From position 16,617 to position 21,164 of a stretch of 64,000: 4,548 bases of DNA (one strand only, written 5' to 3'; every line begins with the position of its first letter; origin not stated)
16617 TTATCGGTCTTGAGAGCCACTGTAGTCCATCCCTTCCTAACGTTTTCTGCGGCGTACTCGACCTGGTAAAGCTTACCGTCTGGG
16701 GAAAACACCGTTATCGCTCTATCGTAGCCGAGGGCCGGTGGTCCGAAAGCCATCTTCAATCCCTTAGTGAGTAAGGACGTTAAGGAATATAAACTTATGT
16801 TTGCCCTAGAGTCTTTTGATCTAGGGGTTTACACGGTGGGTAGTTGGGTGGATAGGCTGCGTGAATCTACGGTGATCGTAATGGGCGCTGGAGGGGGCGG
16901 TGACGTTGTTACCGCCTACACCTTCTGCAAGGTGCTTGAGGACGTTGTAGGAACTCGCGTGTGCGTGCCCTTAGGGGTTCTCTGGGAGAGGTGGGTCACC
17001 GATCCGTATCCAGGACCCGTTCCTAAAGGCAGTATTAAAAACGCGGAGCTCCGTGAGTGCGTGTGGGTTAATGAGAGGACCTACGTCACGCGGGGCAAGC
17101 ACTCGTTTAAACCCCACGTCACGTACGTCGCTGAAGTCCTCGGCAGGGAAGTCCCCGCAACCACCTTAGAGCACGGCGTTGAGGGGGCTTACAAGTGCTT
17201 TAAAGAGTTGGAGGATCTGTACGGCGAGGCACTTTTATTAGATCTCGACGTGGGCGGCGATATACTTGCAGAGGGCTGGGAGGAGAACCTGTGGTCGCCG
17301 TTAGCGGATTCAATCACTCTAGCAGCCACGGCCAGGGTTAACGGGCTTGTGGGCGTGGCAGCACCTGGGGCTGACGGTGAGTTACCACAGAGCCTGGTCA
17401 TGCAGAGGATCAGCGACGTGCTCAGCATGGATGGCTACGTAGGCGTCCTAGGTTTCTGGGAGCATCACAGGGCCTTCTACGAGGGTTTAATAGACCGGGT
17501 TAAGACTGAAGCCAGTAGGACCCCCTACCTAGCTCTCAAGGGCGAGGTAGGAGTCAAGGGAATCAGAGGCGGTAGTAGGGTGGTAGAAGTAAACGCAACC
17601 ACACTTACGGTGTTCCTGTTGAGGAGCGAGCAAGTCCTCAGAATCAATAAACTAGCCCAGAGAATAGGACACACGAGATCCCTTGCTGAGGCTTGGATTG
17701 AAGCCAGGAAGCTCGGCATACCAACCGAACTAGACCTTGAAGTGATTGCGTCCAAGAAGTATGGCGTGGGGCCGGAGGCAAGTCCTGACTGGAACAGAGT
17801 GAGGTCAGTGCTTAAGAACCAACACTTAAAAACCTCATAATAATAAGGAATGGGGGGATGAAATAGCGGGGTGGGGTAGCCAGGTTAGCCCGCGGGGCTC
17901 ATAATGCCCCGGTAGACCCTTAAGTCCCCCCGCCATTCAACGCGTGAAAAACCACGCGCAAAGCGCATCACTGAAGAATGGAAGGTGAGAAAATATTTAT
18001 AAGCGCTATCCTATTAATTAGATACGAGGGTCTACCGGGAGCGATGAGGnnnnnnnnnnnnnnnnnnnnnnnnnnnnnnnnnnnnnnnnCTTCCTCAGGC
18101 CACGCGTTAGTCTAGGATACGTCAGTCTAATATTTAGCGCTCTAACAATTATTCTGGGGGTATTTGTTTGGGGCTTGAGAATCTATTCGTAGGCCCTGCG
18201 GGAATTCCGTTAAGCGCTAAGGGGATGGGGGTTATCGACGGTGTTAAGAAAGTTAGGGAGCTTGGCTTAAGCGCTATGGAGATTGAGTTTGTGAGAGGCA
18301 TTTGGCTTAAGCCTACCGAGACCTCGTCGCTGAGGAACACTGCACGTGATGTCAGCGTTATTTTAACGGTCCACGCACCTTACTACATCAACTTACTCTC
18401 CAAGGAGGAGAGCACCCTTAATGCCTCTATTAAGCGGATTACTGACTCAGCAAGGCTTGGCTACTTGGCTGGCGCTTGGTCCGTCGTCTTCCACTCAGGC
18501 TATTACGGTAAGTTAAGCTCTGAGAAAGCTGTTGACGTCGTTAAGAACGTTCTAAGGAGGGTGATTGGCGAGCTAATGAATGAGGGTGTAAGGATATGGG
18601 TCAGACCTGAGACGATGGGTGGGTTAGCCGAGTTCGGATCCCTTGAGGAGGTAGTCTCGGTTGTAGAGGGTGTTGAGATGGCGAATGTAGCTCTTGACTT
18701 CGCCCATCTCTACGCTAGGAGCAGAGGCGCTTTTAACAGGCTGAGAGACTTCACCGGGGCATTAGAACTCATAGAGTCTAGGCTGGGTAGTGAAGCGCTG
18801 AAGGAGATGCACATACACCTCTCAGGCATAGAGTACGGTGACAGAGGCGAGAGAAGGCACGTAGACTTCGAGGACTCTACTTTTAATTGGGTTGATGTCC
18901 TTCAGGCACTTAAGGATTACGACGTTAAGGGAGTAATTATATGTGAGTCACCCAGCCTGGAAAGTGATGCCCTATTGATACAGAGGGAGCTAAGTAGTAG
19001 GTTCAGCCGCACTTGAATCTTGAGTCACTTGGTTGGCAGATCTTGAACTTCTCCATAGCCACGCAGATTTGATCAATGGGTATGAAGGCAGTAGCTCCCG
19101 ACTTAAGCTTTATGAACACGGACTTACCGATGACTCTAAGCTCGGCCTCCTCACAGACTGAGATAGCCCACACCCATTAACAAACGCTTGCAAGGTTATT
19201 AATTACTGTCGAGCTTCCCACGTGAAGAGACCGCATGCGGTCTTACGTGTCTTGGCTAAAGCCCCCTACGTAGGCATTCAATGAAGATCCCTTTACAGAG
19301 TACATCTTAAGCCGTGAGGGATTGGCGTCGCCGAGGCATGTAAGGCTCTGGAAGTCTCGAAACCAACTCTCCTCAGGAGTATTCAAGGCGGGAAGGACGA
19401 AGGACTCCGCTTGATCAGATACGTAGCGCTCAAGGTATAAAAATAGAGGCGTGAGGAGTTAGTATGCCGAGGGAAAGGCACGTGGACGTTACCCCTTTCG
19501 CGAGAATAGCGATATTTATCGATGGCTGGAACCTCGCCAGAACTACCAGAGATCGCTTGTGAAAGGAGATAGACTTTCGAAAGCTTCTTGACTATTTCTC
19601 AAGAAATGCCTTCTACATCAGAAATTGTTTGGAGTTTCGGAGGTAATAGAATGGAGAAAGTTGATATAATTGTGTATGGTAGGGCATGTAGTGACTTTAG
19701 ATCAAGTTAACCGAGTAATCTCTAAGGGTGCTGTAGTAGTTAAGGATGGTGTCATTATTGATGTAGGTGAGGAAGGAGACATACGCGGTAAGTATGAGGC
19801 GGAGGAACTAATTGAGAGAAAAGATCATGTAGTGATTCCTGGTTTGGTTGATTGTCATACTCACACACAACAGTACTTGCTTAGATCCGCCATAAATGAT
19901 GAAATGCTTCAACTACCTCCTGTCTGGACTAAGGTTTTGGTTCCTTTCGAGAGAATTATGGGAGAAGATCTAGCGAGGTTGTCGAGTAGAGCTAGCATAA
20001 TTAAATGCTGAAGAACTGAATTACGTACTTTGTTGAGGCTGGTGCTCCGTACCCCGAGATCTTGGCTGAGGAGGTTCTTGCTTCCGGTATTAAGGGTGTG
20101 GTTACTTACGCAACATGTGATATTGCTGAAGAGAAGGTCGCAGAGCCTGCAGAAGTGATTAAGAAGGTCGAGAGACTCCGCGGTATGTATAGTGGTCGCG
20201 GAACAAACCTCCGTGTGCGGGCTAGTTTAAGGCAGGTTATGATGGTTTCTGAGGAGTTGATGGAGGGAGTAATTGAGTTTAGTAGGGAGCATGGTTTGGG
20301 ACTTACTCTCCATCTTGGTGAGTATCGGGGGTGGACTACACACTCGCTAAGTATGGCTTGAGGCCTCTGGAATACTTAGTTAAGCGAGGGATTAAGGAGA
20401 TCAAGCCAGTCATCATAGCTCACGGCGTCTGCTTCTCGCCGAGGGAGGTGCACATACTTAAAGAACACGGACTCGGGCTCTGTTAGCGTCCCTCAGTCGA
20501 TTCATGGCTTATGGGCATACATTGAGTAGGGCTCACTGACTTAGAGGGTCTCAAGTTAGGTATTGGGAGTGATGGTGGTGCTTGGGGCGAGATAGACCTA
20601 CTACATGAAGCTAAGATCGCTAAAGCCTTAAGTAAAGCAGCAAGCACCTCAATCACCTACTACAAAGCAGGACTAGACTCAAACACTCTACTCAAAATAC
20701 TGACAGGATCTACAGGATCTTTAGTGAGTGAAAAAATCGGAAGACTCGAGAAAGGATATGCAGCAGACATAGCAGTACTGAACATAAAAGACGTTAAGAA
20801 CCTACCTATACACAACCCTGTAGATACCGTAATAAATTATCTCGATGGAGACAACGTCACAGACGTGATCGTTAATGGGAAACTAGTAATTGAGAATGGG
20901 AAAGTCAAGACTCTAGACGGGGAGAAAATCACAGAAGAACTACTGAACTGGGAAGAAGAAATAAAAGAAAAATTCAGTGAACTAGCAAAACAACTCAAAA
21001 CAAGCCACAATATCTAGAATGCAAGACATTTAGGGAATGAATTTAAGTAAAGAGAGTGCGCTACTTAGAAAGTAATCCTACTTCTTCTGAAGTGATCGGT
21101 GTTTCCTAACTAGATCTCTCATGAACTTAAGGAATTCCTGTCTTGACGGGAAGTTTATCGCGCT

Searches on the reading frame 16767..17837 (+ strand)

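Call 70: search_protein_families(library=pfam, proteins=[window:16767-17837:+], max_evalue=0.001)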
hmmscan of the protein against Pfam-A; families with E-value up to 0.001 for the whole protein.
window:16767-17837:+ (357 aa): 1 family
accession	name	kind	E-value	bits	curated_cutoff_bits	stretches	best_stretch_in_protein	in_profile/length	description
PF06626.17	DUF1152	-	1.4e-78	264.6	27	1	37-325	1-291/295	Protein of unknown function (DUF1152)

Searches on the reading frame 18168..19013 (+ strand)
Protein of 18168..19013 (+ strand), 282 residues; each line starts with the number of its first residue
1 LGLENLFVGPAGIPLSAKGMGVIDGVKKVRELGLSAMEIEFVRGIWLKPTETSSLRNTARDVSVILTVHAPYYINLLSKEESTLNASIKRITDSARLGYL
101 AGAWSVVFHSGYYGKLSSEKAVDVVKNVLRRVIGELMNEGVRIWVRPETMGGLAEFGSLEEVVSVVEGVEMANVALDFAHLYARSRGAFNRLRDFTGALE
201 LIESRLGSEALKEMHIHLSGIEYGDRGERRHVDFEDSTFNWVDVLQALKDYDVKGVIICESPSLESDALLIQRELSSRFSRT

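Call 70: search_protein_families(library=pfam, proteins=[window:18168-19013:+], max_evalue=0.001)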
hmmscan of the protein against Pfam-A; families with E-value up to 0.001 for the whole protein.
window:18168-19013:+ (282 aa): 1 family
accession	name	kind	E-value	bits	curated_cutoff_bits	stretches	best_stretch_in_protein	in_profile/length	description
PF01261.30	AP_endonuc_2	-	6.4e-33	114.9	31.1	1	26-265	1-233/249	Xylose isomerase-like TIM barrel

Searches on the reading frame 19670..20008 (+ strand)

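Call 70: search_protein_families(library=pfam, proteins=[window:19670-20008:+], max_evalue=0.001)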
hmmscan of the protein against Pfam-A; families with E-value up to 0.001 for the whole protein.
window:19670-20008:+ (113 aa): 1 family
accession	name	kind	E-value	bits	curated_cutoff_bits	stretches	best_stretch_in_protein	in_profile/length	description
PF22039.1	HUTI_composite_bact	-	0.00059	19.8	25.5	0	20-42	1-23/26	Imidazolonepropionase-like composite domain, bacteria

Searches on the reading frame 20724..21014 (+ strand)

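Call 70: search_protein_families(library=pfam, proteins=[window:20724-21014:+], max_evalue=0.001)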
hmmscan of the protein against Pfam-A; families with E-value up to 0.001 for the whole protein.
window:20724-21014:+ (97 aa): 2 families
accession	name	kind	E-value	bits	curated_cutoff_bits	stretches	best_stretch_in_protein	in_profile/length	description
PF01979.26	Amidohydro_1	-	9.3e-06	25.5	25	1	1-55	300-345/345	Amidohydrolase family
PF07969.17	Amidohydro_3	-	0.00056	19.9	29.7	1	3-55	428-471/472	Amidohydrolase family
